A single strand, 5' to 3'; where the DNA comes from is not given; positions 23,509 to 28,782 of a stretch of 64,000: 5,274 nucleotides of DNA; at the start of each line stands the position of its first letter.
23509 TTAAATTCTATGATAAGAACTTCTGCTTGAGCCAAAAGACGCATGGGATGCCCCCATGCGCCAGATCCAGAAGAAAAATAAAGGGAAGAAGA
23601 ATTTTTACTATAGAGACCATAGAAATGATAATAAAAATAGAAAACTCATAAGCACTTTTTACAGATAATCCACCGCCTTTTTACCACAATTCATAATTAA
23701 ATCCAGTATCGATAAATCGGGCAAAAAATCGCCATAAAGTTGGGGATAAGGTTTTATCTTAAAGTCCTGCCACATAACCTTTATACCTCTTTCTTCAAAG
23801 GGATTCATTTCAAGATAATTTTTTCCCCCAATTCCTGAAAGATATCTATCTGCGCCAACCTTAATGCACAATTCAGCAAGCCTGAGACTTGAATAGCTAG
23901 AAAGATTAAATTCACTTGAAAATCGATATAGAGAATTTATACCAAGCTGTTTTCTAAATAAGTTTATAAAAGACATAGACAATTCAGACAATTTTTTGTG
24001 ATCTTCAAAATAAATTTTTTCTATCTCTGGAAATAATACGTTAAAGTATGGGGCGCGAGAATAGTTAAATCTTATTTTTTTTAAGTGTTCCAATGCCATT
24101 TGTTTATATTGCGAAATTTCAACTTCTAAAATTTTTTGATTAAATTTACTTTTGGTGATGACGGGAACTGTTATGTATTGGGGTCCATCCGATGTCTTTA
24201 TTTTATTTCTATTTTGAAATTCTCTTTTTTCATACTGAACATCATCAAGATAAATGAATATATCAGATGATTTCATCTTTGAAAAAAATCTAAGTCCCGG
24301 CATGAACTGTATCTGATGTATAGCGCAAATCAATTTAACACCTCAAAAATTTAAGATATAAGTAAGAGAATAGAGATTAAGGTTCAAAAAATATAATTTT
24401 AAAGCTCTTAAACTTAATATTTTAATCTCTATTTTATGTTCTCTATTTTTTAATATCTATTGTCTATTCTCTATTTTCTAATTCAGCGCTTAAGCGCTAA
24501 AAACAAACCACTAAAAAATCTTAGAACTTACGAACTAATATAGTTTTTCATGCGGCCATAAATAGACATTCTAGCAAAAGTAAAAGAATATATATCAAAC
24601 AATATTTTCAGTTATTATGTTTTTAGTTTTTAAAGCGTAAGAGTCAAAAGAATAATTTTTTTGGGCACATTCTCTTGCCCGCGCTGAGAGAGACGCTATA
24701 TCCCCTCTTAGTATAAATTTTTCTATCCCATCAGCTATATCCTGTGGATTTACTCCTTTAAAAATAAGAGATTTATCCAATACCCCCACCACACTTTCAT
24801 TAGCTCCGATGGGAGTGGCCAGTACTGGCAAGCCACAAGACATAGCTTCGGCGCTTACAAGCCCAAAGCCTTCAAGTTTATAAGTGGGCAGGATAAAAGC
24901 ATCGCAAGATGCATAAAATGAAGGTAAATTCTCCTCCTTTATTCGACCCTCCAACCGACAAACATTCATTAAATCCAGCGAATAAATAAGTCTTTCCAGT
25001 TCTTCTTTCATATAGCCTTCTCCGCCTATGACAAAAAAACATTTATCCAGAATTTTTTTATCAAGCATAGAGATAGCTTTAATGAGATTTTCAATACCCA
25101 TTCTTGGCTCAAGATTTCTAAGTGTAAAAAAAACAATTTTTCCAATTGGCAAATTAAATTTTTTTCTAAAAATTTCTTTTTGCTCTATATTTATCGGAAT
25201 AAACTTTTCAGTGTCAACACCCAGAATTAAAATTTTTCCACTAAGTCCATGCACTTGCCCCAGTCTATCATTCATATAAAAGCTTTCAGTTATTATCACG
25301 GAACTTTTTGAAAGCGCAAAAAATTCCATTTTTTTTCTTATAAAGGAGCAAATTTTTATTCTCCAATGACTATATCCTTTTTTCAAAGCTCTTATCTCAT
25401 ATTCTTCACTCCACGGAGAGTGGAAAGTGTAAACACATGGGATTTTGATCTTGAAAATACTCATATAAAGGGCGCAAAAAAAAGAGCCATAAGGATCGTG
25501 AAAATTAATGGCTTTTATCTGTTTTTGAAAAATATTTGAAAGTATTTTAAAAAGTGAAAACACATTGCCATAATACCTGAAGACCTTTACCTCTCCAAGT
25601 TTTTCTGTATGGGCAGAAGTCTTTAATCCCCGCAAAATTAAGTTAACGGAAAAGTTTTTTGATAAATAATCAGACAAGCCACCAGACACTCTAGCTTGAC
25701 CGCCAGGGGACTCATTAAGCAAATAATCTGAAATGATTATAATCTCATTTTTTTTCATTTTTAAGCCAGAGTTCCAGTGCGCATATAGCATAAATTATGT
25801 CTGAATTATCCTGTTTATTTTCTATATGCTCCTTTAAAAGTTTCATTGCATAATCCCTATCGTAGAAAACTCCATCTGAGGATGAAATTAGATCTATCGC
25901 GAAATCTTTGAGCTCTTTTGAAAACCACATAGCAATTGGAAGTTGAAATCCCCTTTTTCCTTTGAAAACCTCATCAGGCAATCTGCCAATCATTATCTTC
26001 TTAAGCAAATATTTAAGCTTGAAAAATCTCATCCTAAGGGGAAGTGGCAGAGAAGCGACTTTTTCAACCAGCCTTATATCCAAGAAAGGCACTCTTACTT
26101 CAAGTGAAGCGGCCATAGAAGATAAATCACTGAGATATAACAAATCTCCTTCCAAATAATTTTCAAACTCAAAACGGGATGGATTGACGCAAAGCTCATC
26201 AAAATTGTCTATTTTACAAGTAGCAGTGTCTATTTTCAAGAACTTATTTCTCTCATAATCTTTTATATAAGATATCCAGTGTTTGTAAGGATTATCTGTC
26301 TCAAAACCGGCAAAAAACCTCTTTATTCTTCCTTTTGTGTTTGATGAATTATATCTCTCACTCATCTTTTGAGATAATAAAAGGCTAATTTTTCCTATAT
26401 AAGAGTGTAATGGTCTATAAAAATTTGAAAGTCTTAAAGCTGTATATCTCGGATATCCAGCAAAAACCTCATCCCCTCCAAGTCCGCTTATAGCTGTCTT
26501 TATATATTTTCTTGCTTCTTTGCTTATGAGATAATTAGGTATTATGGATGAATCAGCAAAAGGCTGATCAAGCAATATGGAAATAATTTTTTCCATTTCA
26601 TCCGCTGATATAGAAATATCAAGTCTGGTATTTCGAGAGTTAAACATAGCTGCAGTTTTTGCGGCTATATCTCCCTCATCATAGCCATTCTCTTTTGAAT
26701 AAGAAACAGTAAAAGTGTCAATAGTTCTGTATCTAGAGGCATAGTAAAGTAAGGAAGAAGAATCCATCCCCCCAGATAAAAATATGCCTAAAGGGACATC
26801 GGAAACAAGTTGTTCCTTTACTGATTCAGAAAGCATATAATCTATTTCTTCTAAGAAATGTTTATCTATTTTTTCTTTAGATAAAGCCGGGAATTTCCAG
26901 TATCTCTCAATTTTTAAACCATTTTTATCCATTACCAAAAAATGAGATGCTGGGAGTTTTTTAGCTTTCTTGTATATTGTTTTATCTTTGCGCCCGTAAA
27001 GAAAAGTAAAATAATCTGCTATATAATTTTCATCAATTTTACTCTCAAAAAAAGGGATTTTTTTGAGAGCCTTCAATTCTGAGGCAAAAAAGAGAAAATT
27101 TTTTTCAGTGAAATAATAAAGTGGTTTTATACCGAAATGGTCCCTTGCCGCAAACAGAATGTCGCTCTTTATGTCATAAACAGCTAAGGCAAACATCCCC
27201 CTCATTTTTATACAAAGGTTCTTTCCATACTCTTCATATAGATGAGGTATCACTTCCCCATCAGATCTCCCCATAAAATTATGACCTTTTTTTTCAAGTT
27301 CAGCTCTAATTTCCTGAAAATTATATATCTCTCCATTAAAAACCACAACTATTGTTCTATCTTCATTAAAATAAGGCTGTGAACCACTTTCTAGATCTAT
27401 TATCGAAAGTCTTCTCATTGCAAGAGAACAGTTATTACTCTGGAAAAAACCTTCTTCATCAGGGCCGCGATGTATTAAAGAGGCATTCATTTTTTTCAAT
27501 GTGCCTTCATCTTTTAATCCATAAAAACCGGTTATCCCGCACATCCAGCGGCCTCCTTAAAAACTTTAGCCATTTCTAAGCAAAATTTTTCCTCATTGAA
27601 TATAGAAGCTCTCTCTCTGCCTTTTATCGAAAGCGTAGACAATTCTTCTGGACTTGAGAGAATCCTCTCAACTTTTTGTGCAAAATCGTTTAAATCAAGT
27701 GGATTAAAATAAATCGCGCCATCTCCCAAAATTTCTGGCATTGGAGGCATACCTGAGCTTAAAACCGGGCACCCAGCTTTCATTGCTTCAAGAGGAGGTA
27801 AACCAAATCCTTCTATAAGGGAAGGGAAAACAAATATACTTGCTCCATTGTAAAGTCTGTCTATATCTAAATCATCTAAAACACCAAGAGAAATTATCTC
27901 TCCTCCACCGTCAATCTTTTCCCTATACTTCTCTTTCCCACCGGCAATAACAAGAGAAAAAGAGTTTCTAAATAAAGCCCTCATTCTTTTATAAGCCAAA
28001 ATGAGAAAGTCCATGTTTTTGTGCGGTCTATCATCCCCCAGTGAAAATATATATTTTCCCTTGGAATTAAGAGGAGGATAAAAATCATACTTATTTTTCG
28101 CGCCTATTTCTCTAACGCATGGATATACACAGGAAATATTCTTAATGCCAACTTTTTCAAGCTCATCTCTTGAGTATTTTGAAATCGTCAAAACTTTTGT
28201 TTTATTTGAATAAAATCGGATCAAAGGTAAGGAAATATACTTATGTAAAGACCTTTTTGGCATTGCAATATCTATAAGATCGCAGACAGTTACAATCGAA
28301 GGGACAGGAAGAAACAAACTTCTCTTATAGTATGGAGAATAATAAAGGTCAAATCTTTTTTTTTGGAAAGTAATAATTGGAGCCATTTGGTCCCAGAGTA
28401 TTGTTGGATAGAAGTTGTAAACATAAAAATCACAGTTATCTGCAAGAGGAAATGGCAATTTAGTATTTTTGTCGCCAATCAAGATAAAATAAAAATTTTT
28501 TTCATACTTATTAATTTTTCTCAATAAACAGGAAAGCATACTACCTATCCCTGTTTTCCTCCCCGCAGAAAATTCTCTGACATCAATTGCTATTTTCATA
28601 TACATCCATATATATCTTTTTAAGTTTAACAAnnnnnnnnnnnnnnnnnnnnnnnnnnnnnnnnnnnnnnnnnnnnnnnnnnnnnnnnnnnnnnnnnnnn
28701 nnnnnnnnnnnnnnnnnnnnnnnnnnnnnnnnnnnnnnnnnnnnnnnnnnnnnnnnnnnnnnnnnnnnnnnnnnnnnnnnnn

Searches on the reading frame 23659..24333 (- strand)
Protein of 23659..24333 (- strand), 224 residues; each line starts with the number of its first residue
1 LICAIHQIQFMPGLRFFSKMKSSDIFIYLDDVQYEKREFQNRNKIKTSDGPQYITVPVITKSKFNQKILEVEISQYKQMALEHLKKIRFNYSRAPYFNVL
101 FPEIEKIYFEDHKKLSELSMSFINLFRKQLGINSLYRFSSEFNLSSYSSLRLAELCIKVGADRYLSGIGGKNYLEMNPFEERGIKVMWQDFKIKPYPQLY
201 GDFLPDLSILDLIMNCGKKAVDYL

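Call 66: search_protein_families(library=pfam, proteins=[window:23659-24333:-], max_evalue=0.0001)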
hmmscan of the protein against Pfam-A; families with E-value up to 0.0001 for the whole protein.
window:23659-24333:- (224 aa): 1 family
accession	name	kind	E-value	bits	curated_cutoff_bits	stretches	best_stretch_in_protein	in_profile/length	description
PF08889.16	WbqC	-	2.6e-66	224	21.3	1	7-222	1-217/218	WbqC-like protein family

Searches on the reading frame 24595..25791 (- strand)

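Call 66: search_protein_families(library=pfam, proteins=[window:24595-25791:-], max_evalue=0.0001)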
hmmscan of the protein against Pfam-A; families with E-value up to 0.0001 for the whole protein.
window:24595-25791:- (398 aa): 3 families
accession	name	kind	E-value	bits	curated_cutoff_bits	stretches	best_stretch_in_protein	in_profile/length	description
PF00534.26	Glycos_transf_1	-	1.6e-33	116.1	26.4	1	205-369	2-162/172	Glycosyl transferases group 1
PF13692.12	Glyco_trans_1_4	-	1.9e-22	80.5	27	1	220-359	4-139/142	Glycosyl transferases group 1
PF13439.12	Glyco_transf_4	-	1.4e-10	41.9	28.5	1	29-195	1-169/170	Glycosyltransferase Family 4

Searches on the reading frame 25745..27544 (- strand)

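Call 66: search_protein_families(library=pfam, proteins=[window:25745-27544:-], max_evalue=0.0001)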
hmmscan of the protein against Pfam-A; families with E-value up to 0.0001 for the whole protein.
window:25745-27544:- (599 aa): 3 families
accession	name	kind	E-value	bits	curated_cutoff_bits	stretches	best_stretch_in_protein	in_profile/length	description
PF00733.27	Asn_synthase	-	3.6e-71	241.1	21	1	234-595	2-354/354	Asparagine synthase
PF13537.11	GATase_7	-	5.8e-45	152.7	25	1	44-161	2-122/123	Glutamine amidotransferase domain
PF13522.11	GATase_6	-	9.1e-36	123.2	27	1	28-156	1-130/130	Glutamine amidotransferase domain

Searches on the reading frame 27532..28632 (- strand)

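Call 66: search_protein_families(library=pfam, proteins=[window:27532-28632:-], max_evalue=0.0001)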
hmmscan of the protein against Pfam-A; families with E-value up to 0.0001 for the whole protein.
window:27532-28632:- (366 aa): 3 families
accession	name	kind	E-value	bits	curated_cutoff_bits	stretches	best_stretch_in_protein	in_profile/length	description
PF00534.26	Glycos_transf_1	-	4.3e-27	95.2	26.4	1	183-340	6-171/172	Glycosyl transferases group 1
PF13692.12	Glyco_trans_1_4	-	8.4e-23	81.6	27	1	194-326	3-141/142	Glycosyl transferases group 1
PF20706.3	GT4-conflict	-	1.4e-07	31.3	26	1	253-293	271-311/385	Family 4 Glycosyltransferase in conflict systems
